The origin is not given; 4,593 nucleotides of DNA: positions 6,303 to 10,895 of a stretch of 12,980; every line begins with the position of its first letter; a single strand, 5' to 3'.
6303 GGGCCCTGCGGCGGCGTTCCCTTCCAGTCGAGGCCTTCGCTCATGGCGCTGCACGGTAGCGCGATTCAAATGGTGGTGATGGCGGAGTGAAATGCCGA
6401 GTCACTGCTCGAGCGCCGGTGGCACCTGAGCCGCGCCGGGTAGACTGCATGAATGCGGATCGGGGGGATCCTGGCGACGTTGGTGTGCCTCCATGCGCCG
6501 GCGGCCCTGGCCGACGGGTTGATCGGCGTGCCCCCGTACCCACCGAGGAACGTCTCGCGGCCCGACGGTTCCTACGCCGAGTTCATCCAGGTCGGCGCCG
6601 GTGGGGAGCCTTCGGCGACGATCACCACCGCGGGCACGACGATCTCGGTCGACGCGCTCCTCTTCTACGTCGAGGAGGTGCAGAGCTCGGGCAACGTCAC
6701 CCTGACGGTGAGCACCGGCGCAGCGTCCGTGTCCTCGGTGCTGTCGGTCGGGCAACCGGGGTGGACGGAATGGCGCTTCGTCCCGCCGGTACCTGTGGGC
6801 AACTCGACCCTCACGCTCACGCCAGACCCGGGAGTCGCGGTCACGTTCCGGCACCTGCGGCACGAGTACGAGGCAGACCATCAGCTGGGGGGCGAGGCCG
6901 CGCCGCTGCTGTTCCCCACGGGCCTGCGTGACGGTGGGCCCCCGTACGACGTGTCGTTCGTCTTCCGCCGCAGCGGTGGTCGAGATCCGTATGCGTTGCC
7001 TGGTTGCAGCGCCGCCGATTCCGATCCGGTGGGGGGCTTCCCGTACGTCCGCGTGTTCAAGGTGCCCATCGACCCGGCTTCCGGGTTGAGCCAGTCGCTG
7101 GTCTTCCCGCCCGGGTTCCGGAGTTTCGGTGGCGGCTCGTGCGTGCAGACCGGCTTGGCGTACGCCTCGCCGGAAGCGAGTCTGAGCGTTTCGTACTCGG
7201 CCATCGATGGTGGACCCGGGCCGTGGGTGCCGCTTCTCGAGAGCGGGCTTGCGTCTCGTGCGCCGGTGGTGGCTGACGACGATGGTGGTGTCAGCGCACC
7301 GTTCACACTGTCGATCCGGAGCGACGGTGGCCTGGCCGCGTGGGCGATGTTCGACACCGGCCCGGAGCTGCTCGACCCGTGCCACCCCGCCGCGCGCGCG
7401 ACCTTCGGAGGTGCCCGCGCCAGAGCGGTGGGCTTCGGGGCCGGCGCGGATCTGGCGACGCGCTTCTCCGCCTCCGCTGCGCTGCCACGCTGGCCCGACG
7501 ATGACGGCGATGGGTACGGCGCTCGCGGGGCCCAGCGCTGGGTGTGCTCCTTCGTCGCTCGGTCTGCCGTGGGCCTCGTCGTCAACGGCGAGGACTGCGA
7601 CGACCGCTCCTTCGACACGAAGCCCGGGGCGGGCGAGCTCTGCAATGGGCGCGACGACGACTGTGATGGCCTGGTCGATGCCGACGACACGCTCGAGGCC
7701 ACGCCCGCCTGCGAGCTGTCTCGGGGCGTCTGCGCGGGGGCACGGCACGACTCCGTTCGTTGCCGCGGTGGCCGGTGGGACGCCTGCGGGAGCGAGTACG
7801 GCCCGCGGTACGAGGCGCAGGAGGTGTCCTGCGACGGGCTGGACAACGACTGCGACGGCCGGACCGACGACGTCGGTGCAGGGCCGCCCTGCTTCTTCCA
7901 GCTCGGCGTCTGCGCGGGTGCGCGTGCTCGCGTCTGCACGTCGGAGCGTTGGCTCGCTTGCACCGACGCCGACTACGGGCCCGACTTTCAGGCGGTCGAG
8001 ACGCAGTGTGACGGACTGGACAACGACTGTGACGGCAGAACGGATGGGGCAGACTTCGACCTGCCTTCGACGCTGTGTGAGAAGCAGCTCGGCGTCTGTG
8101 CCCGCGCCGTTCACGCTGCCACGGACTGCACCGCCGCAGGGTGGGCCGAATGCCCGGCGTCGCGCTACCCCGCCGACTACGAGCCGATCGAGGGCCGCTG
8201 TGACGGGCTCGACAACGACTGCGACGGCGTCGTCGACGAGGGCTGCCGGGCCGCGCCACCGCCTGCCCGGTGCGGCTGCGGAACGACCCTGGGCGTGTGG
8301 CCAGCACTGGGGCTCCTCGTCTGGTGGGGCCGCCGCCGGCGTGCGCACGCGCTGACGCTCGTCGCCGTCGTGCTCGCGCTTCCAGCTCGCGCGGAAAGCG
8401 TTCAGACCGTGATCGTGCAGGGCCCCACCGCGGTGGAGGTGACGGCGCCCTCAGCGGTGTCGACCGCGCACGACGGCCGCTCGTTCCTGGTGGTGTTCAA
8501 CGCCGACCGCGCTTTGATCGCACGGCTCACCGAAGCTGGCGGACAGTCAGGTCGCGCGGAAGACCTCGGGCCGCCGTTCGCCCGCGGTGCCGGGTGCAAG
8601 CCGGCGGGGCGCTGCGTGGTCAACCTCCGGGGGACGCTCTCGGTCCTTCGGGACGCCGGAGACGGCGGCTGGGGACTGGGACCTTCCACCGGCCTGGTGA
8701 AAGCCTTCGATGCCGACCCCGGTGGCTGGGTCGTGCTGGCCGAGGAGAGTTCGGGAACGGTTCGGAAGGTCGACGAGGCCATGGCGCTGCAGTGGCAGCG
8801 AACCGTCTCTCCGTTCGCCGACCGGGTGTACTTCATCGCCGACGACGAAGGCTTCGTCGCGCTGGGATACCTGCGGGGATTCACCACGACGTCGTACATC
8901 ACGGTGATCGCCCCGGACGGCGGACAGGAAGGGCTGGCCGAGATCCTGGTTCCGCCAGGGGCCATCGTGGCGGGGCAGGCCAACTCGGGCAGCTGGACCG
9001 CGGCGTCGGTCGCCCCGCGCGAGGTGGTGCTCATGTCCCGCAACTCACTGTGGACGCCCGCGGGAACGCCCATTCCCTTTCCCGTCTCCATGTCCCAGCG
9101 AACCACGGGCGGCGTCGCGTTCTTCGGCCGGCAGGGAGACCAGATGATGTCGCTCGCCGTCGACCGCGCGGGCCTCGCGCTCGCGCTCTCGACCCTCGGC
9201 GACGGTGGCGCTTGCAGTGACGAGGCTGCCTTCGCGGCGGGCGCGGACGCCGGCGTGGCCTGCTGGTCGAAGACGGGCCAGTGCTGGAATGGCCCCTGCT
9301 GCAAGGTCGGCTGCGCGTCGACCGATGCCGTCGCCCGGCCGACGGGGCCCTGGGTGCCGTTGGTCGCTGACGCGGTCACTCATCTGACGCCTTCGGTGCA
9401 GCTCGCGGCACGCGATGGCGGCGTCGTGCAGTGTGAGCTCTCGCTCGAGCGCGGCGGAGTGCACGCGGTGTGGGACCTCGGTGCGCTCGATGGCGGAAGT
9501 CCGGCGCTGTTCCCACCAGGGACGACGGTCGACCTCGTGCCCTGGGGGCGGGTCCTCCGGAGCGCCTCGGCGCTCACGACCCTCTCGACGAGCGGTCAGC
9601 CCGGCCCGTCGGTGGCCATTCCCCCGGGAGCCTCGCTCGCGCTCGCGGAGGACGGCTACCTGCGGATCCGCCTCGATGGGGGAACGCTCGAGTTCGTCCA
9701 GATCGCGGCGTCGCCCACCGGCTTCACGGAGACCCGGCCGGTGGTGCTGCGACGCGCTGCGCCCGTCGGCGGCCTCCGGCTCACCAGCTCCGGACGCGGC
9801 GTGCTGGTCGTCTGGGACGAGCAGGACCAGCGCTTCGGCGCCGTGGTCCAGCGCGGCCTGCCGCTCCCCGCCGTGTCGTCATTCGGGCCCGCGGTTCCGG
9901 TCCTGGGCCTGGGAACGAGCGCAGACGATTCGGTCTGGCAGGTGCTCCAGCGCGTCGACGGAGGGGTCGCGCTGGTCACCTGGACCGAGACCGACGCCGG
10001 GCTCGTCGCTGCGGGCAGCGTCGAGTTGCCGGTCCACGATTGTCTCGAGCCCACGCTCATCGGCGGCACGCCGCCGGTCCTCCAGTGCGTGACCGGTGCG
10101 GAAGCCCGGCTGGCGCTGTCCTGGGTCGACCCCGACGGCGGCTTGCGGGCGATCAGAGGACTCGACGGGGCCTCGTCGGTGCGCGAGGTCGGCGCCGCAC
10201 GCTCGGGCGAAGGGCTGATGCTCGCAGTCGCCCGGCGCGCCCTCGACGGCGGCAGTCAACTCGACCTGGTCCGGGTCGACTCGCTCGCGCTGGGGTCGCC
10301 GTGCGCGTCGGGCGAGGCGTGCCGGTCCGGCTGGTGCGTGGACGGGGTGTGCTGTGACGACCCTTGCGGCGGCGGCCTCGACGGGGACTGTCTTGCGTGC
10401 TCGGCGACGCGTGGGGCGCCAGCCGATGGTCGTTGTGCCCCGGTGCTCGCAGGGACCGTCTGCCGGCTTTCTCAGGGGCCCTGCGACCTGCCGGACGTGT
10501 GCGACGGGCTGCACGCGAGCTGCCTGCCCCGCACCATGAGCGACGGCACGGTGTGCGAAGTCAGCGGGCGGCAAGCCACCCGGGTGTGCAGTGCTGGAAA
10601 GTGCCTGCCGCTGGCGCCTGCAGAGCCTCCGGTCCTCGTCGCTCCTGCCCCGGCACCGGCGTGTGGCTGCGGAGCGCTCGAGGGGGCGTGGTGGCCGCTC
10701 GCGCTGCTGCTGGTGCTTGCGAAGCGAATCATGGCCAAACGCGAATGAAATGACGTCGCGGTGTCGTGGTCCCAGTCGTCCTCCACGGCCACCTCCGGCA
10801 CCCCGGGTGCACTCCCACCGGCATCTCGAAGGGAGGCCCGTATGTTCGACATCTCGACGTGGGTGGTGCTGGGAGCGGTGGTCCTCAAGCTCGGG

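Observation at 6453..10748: One uninterrupted ORF encodes two complete MYXO-CTERM surface proteins joined in frame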

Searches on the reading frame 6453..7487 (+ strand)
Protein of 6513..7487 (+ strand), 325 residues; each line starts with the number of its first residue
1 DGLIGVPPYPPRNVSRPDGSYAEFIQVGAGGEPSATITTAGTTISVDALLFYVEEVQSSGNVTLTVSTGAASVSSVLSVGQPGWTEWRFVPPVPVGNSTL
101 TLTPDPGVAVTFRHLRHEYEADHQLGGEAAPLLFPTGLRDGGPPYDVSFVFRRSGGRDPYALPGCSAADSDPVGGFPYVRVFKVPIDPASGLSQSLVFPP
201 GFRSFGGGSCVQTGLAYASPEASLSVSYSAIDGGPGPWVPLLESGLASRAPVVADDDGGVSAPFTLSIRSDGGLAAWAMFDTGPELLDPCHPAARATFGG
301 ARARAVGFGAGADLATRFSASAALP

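Call 31: find_related_loci(query=A1, collection=genome_contigs, flank=8000)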
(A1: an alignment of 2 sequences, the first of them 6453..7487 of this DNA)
Query A1 (345 aa) in genome_contigs; peptide patterns used: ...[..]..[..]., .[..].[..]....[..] (x = any residue, [..] = any of these).
28 stretches matched a pattern, but none encodes a relative of the query by tblastn (E <= 1e-3).

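Call 32: find_homologous_proteins(query=A1, max_evalue=0.001)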
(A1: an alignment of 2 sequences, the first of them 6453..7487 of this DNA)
Query A1 (2 sequences): 8000 candidates shared short words with the query, none scored E <= 0.001.

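Call 45: search_solved_structures(query=window:6513-7487:+, max_evalue=1)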
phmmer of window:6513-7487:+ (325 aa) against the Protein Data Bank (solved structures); distinct sequences matched with E-value up to 1: 0.

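Call 58: find_related_loci(query=A1, collection=metagenome_contigs, flank=8000)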
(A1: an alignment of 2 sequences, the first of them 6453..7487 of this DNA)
Query A1 (345 aa) in metagenome_contigs; peptide patterns used: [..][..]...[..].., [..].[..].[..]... (x = any residue, [..] = any of these).
215 stretches matched a pattern, but none encodes a relative of the query by tblastn (E <= 1e-3).

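Call 73: predict_structure(alignment_id=A1)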
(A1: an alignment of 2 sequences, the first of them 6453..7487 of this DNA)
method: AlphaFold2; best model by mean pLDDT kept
length: 345 residues; sequences in the alignment: 2
mean_pLDDT: 42.2   pTM: 0.40
mean pLDDT of the five models: 42.2, 39.9, 36.6, 36.4, 33.5
residues with pLDDT >= 90: 0; 70-90: 26; 50-70: 58; < 50: 261
segments of 3 or more residues with pLDDT < 50: 1-43, 57-62, 134-242, 248-345
pLDDT, mean of each block of 10 residues (from residue 1): 29 27 27 44 55 49 52 64 75 75 56 62 76 44 26 31 35 39 43 32 37 36 33 40 47 38 35 36 44 39 34 30 28 25 22
secondary structure, 60 per line:
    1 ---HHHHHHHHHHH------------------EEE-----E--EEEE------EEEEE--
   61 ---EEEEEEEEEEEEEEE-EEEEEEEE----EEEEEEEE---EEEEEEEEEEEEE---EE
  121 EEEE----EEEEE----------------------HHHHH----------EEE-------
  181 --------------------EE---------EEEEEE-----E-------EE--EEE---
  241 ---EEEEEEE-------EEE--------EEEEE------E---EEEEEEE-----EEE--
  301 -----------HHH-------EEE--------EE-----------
elements in order: H4-14 E33-35 E44-47 E54-58 E64-78 E80-87 E92-99 E103-115 E119-124 E129-133 H156-160 E171-173 E212-217 E235-237 E244-250 E258-260 E269-273 E284-290 E296-298 E322-324

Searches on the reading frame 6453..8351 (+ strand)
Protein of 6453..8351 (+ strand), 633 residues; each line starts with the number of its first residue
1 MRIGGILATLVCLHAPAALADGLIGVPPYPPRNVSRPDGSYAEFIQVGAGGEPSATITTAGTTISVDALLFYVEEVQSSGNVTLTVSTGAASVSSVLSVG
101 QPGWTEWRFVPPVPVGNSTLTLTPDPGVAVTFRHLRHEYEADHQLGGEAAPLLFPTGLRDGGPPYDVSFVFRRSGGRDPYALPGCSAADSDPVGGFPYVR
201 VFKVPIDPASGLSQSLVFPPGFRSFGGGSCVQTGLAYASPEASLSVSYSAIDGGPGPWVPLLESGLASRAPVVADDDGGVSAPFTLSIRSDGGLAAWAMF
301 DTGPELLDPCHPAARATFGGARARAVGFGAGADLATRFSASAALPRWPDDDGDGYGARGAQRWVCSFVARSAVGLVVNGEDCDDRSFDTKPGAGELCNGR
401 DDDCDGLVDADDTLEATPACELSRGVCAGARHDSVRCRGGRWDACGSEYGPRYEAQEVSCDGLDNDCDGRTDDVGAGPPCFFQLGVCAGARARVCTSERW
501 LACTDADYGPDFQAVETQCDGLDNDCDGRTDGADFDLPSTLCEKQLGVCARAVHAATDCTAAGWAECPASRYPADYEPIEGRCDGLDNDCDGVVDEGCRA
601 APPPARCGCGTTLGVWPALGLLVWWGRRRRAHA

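Call 6: search_protein_families(library=ncbifam, proteins=[window:6453-8351:+], max_evalue=1)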
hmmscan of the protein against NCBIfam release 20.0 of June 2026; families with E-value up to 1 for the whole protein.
window:6453-8351:+ (633 aa): 0 families

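Call 7: search_protein_families(library=pfam, proteins=[window:6453-8351:+], max_evalue=1)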
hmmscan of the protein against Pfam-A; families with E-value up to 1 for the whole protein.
window:6453-8351:+ (633 aa): 1 family
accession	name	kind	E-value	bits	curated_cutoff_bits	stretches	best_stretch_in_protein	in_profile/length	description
PF11617.13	Cu-binding_MopE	-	1.6e-21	76.6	27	4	381-409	1-29/30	Putative metal-binding motif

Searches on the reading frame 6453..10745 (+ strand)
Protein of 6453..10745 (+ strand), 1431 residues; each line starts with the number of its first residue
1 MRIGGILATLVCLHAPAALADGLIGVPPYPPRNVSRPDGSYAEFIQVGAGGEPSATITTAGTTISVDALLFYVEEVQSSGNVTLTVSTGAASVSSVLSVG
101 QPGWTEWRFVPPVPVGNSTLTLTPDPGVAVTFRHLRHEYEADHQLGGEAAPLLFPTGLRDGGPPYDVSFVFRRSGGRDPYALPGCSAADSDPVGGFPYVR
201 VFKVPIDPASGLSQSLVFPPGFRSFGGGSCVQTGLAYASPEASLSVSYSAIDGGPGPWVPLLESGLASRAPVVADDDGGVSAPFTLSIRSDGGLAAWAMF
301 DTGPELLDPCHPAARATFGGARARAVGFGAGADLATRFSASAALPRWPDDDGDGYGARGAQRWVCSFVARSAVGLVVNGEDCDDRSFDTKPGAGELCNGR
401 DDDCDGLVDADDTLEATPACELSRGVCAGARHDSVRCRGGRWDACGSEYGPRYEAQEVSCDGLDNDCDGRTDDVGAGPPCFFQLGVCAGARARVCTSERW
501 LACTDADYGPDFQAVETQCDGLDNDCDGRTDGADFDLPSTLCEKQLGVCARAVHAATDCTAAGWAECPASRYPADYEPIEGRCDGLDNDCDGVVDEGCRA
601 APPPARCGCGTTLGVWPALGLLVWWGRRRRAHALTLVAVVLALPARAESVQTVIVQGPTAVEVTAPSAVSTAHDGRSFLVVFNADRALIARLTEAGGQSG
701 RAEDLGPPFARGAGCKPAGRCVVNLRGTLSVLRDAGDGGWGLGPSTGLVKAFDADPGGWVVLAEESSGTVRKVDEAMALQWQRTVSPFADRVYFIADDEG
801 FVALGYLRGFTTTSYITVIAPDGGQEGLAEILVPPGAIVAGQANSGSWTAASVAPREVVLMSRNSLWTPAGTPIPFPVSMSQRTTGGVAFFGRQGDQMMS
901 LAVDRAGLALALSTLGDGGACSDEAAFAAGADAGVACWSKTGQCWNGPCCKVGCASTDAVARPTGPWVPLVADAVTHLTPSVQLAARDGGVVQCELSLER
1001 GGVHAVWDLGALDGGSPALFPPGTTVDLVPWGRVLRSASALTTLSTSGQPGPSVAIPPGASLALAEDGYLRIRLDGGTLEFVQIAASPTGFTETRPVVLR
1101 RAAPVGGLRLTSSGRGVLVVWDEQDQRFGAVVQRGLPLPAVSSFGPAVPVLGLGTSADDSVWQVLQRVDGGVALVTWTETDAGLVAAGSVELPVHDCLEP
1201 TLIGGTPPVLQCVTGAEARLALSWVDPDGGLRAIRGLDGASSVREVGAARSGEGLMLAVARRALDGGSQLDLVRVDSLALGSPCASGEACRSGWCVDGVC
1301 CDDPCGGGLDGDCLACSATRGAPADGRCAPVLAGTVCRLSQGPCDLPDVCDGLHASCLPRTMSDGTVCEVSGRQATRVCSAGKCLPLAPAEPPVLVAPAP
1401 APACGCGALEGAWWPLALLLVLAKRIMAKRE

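Call 6: search_protein_families(library=ncbifam, proteins=[window:6453-10745:+], max_evalue=1)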
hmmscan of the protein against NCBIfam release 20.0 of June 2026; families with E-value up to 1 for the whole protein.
window:6453-10745:+ (1431 aa): 1 family
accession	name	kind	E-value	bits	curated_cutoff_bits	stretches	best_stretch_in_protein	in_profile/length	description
NF033662.1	acid_disulf_rpt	repeat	0.85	9.4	41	1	515-536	3-25/32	acidic double-disulfide repeat-containing protein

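Call 7: search_protein_families(library=pfam, proteins=[window:6453-10745:+], max_evalue=1)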
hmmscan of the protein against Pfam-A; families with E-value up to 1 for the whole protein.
window:6453-10745:+ (1431 aa): 2 families
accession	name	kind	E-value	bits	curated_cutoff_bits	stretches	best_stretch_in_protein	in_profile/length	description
PF11617.13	Cu-binding_MopE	-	2.2e-16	60.2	27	4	381-409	1-29/30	Putative metal-binding motif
PF25635.1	SPV1_VP10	-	0.083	13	27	1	1118-1163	113-158/187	Sulfolobus polyhedral virus 1 capsid protein VP10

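Call 9: find_encoding_contigs(protein=window:6453-10745:+, flank=10000, max_places=6)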
Protein window:6453-10745:+ (1431 aa): 1 contig read that carries it; 1 place shown.
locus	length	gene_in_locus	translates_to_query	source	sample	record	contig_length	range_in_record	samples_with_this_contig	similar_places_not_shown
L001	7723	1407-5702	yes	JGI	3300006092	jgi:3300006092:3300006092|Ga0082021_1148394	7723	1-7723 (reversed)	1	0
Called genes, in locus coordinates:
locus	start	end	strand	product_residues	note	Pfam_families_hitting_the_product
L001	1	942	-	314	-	?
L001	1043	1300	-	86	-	-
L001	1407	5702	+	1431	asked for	PF11617:Cu-binding_MopE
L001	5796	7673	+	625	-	PF01145:Band_7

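Call 10: find_homologous_proteins(query=window:6453-10745:+, max_evalue=0.001)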
Query window:6453-10745:+ (1431 aa): 1372 proteins with E <= 0.001 among 8000 candidates; the best 120 are listed.
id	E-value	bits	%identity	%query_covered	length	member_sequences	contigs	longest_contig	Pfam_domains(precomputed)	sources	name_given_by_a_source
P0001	0.0e+0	3262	100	100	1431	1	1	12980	PF11617.14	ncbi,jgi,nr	ncbi:MAG: hypothetical protein K1X89_25280 [Myxococcaceae bacterium]|nr:hypothetical protein [Myxoco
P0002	3.0e-165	570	46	15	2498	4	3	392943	PF22073.3,PF15780.12,PF07610.18,PF11617.14,PF01833.31,PF00932.26,PF12371.15,PF23416.2,PF22544.3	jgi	-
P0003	2.2e-156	541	43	14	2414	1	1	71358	PF11617.14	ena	-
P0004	6.8e-152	526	39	18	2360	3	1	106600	PF11617.14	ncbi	-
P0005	1.7e-132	462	29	20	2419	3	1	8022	PF11617.14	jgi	jgi:hypothetical protein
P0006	5.5e-132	460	40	15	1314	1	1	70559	PF11617.14,PF03781.23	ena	-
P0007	4.5e-131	457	31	14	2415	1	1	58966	PF11617.14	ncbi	-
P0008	2.5e-104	368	32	11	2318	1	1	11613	PF00059.28,PF11617.14,PF18884.6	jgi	jgi:hypothetical protein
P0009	2.6e-104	368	42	16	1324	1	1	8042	PF11617.14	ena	-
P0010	4.1e-103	364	36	54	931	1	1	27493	PF11617.14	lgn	-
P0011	4.3e-103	364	33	17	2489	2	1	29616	PF01839.30,PF00059.28,PF11617.14,PF13517.13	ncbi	-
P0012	1.2e-102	363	31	18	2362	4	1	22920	PF01839.30,PF14312.13,PF00059.28,PF11617.14,PF13517.13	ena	-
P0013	2.9e-102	362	40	18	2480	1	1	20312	PF11617.14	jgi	jgi:hypothetical protein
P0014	6.1e-102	361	41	17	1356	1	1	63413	PF11617.14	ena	-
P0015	5.6e-101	357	42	5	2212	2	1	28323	PF11617.14,PF26733.1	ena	-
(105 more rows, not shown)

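Call 14: find_encoding_contigs(protein=P0010, flank=10000, max_places=4)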
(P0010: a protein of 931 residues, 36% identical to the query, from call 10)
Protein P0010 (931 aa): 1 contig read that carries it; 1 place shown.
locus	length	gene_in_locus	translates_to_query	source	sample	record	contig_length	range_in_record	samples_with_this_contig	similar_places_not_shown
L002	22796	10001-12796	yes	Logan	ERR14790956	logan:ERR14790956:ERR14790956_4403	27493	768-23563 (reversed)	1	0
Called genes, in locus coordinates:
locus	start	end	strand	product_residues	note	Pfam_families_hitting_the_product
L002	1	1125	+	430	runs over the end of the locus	-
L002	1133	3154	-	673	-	-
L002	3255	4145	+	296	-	PF00126:HTH_1, PF03466:LysR_substrate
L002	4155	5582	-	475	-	-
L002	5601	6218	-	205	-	PF05685:Uma2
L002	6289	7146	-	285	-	PF03548:LolA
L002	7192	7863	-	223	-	PF00588:SpoU_methylase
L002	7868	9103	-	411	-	PF01018:GTP1_OBG, PF01926:MMR_HSR1, PF02421:FeoB_N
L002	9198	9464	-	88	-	PF01016:Ribosomal_L27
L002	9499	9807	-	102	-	PF00829:Ribosomal_L21p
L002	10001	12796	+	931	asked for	PF11617:Cu-binding_MopE (weak)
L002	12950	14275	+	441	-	-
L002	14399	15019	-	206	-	-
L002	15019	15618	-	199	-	PF04381:RdgC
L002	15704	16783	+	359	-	PF02746:MR_MLE_N, PF13378:MR_MLE_C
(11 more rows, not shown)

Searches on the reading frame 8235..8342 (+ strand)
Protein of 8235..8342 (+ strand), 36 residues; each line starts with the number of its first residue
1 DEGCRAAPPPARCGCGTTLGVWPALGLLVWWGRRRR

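Call 8: search_protein_families(library=ncbifam, proteins=[window:8235-8342:+], max_evalue=10)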
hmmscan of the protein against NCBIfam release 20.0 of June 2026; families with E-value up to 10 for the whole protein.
seq(36 aa): 2 families
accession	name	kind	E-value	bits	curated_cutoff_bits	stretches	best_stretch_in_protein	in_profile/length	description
TIGR03901.2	MYXO-CTERM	domain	0.017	15.5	20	1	3-36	5-33/34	MYXO-CTERM sorting domain-containing protein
TIGR03382.1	GC_trans_RRR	domain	0.1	13.3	15.85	1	13-36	2-26/27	MYXO-CTERM sorting domain-containing protein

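Call 47: search_protein_families(library=ncbifam, proteins=[window:8256-8342:+], max_evalue=10)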
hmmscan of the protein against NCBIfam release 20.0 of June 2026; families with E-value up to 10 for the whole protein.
seq(29 aa): 2 families
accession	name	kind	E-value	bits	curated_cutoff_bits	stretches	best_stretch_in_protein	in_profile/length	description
TIGR03901.2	MYXO-CTERM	domain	0.019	15.4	20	1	6-29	4-33/34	MYXO-CTERM sorting domain-containing protein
TIGR03382.1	GC_trans_RRR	domain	0.039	14.6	15.85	1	6-29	2-26/27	MYXO-CTERM sorting domain-containing protein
